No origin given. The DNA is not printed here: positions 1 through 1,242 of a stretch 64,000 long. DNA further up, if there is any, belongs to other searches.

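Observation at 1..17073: Glycan locus heavily enriched in amide-bond-forming enzymes, suggesting an amino-acid- or peptide-decorated surface polysaccharide (teichuronopeptide-like)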

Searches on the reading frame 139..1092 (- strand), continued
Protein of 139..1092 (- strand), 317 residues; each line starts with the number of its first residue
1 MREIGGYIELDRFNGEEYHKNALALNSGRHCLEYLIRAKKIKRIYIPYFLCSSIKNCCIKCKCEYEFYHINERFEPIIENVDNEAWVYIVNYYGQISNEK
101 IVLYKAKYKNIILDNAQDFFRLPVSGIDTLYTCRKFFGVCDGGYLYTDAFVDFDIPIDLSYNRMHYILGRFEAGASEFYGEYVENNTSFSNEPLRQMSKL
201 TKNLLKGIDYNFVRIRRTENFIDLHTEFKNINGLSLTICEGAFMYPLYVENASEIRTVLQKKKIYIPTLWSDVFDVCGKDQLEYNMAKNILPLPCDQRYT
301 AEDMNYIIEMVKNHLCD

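Call 35: find_encoding_contigs(protein=P0002, flank=10000, max_places=4)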
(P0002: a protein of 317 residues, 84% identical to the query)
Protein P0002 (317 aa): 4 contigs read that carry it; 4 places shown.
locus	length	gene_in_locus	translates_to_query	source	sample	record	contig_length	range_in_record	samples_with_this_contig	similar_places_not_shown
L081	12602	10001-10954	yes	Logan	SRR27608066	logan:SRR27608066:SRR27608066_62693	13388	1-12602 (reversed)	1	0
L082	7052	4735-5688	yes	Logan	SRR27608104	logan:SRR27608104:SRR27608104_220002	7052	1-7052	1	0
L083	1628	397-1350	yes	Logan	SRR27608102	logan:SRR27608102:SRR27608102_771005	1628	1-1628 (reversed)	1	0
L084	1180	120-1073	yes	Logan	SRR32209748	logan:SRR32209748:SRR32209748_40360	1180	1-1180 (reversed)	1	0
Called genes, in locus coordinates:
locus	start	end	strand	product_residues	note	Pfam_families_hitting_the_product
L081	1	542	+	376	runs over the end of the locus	PF13439:Glyco_transf_4, PF13477:Glyco_trans_4_2, PF13579:Glyco_trans_4_4, PF20706:GT4-conflict (faint), PF00534:Glycos_transf_1, PF13692:Glyco_trans_1_4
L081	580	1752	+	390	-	PF04464:Glyphos_transf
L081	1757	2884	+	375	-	PF00106:adh_short, PF13561:adh_short_C2 (weak), PF01467:CTP_transf_like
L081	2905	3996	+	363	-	PF13439:Glyco_transf_4, PF00534:Glycos_transf_1, PF13692:Glyco_trans_1_4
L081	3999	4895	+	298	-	PF00535:Glycos_transf_2, PF10111:Glyco_tranf_2_2, PF13641:Glyco_tranf_2_3 (weak)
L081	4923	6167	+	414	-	PF04932:Wzy_C (weak)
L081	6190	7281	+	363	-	PF07429:Glyco_transf_56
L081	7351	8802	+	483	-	PF01943:Polysacc_synt, PF13440:Polysacc_synt_3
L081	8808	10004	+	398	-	PF02655:ATP-grasp_3 (weak), PF02222:ATP-grasp, PF02786:CPSase_L_D2, PF07478:Dala_Dala_lig_C, PF13535:ATP-grasp_4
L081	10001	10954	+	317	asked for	-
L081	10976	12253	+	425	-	PF01071:GARS_A, PF02655:ATP-grasp_3 (weak), PF02786:CPSase_L_D2 (weak), PF07478:Dala_Dala_lig_C (weak), PF13535:ATP-grasp_4 (weak)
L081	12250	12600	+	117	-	?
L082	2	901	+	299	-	?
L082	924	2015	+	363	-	PF07429:Glyco_transf_56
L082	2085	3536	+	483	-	PF01943:Polysacc_synt, PF13440:Polysacc_synt_3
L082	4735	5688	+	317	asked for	-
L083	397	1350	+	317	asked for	-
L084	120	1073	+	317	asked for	-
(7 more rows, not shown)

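Call 38: search_protein_families(library=pfam, proteins=[L009:12243-13364:+, L009:13416-14831:+, L009:14908-16083:+, L003:12229-13371:+, L003:13400-14512:+, L037:8766-9968:+, L011:7910-9019:+, L005:10980-12356:+, L012:13916-15214:+, L014:12203-13366:+], max_evalue=0.001)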
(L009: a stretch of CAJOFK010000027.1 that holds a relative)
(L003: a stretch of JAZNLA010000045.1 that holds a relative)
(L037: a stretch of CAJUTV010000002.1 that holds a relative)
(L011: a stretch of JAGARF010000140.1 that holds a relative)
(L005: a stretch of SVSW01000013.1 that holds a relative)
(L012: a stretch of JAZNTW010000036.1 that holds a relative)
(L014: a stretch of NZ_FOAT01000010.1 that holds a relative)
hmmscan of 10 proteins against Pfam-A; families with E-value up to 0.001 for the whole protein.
L009:12243-13364:+ (373 aa): 2 families
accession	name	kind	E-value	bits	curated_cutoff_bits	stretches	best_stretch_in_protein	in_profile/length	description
PF02423.21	OCD_Mu_crystall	-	6.1e-65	219.7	24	1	17-359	3-313/314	Ornithine cyclodeaminase/mu-crystallin family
PF01488.26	Shikimate_DH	-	6e-05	23.6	24.3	1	146-238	9-96/138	Shikimate / quinate 5-dehydrogenase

L009:13416-14831:+ (471 aa): 2 families
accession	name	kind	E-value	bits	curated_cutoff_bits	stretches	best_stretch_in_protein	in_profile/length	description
PF13520.12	AA_permease_2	-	4.4e-41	141.6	27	1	15-450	6-426/427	Amino acid permease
PF00324.27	AA_permease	-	3.4e-39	135.3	24.6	1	14-426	1-421/470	Amino acid permease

L009:14908-16083:+ (391 aa): 3 families
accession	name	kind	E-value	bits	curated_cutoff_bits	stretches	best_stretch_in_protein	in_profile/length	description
PF01041.23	DegT_DnrJ_EryC1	-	1.1e-95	321.3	19.8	1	39-386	6-359/360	DegT/DnrJ/EryC1/StrS aminotransferase family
PF00155.27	Aminotran_1_2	-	7.6e-06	25.8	19.7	1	49-182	31-190/361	Aminotransferase class I and II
PF01212.27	Beta_elim_lyase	-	3.4e-05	23.8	27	1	60-294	34-276/288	Beta-eliminating lyase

L003:12229-13371:+ (380 aa): 3 families
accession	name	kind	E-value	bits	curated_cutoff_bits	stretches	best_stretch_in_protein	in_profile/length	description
PF13378.12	MR_MLE_C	-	1.4e-50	172.4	29.4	1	153-366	3-217/219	Enolase C-terminal domain-like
PF02746.21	MR_MLE_N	-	1.3e-23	83.8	22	1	27-131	17-117/117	Mandelate racemase / muconate lactonizing enzyme, N-terminal domain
PF07476.17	MAAL_C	-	4.9e-05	23.1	27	1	231-319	122-216/249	Methylaspartate ammonia-lyase C-terminus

L003:13400-14512:+ (370 aa): 4 families
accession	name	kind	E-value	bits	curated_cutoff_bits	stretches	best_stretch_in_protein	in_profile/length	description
PF02317.23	Octopine_DH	-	1.1e-41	142.7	30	1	193-338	2-147/150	NAD/NADP octopine/nopaline dehydrogenase, alpha-helical domain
PF01210.29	NAD_Gly3P_dh_N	-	9.9e-09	35.8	23.1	1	15-112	3-100/158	NAD-dependent glycerol-3-phosphate dehydrogenase N-terminus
PF02558.23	ApbA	-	1.6e-05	25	22.2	1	15-127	2-112/150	Ketopantoate reductase PanE/ApbA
PF03807.23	F420_oxidored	-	0.00068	20.6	21.6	0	16-101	4-79/94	NADP oxidoreductase coenzyme F420-dependent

L037:8766-9968:+ (400 aa): 0 families

L011:7910-9019:+ (369 aa): 2 families
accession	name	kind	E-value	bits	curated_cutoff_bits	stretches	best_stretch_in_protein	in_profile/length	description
PF14397.11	ATPgrasp_ST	-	6.4e-31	108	31.4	1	88-349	14-264/278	Sugar-transfer associated ATP-grasp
PF14398.11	ATPgrasp_YheCD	-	2.5e-06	27.4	26.8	0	140-340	38-226/255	YheC/D like ATP-grasp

L005:10980-12356:+ (458 aa): 1 family
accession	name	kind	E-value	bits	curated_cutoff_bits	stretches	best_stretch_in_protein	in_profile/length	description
PF03616.19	Glt_symporter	-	3.7e-13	49.4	26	1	11-344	9-327/368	Sodium/glutamate symporter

L012:13916-15214:+ (432 aa): 2 families
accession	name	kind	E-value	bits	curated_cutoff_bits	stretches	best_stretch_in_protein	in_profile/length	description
PF03600.22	CitMHS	-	1.6e-51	175.8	31.9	2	25-375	2-334/336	Citrate transporter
PF00939.25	Na_sulph_symp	-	3.6e-24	86.1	27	1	17-429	34-466/472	Sodium:sulfate symporter transmembrane region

L014:12203-13366:+ (387 aa): 4 families
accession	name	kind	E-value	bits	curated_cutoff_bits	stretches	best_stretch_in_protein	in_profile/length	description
PF01041.23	DegT_DnrJ_EryC1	-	8.7e-98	328.3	19.8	1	34-382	5-359/360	DegT/DnrJ/EryC1/StrS aminotransferase family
PF01212.27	Beta_elim_lyase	-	2.5e-07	30.8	27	1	54-288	32-274/288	Beta-eliminating lyase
PF00155.27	Aminotran_1_2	-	5e-06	26.4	19.7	1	47-177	33-189/361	Aminotransferase class I and II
PF00266.25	Aminotran_5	-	0.00067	19.2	21.5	0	112-179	112-181/371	Aminotransferase class-V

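Call 46: find_related_loci(query=window:139-1092:-, collection=metagenome_contigs, flank=10000)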
Query window:139-1092:- (317 aa) in metagenome_contigs; peptide patterns used: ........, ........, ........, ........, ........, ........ (x = any residue, [..] = any of these).
149 stretches matched a pattern; 2 encode a relative of the query (tblastn E <= 1e-3); 2 distinct loci.
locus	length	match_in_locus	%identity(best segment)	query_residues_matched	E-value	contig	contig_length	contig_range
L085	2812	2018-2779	47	1-252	1e-78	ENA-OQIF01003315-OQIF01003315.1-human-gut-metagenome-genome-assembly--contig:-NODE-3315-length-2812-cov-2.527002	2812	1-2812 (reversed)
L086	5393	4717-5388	48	1-222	2e-68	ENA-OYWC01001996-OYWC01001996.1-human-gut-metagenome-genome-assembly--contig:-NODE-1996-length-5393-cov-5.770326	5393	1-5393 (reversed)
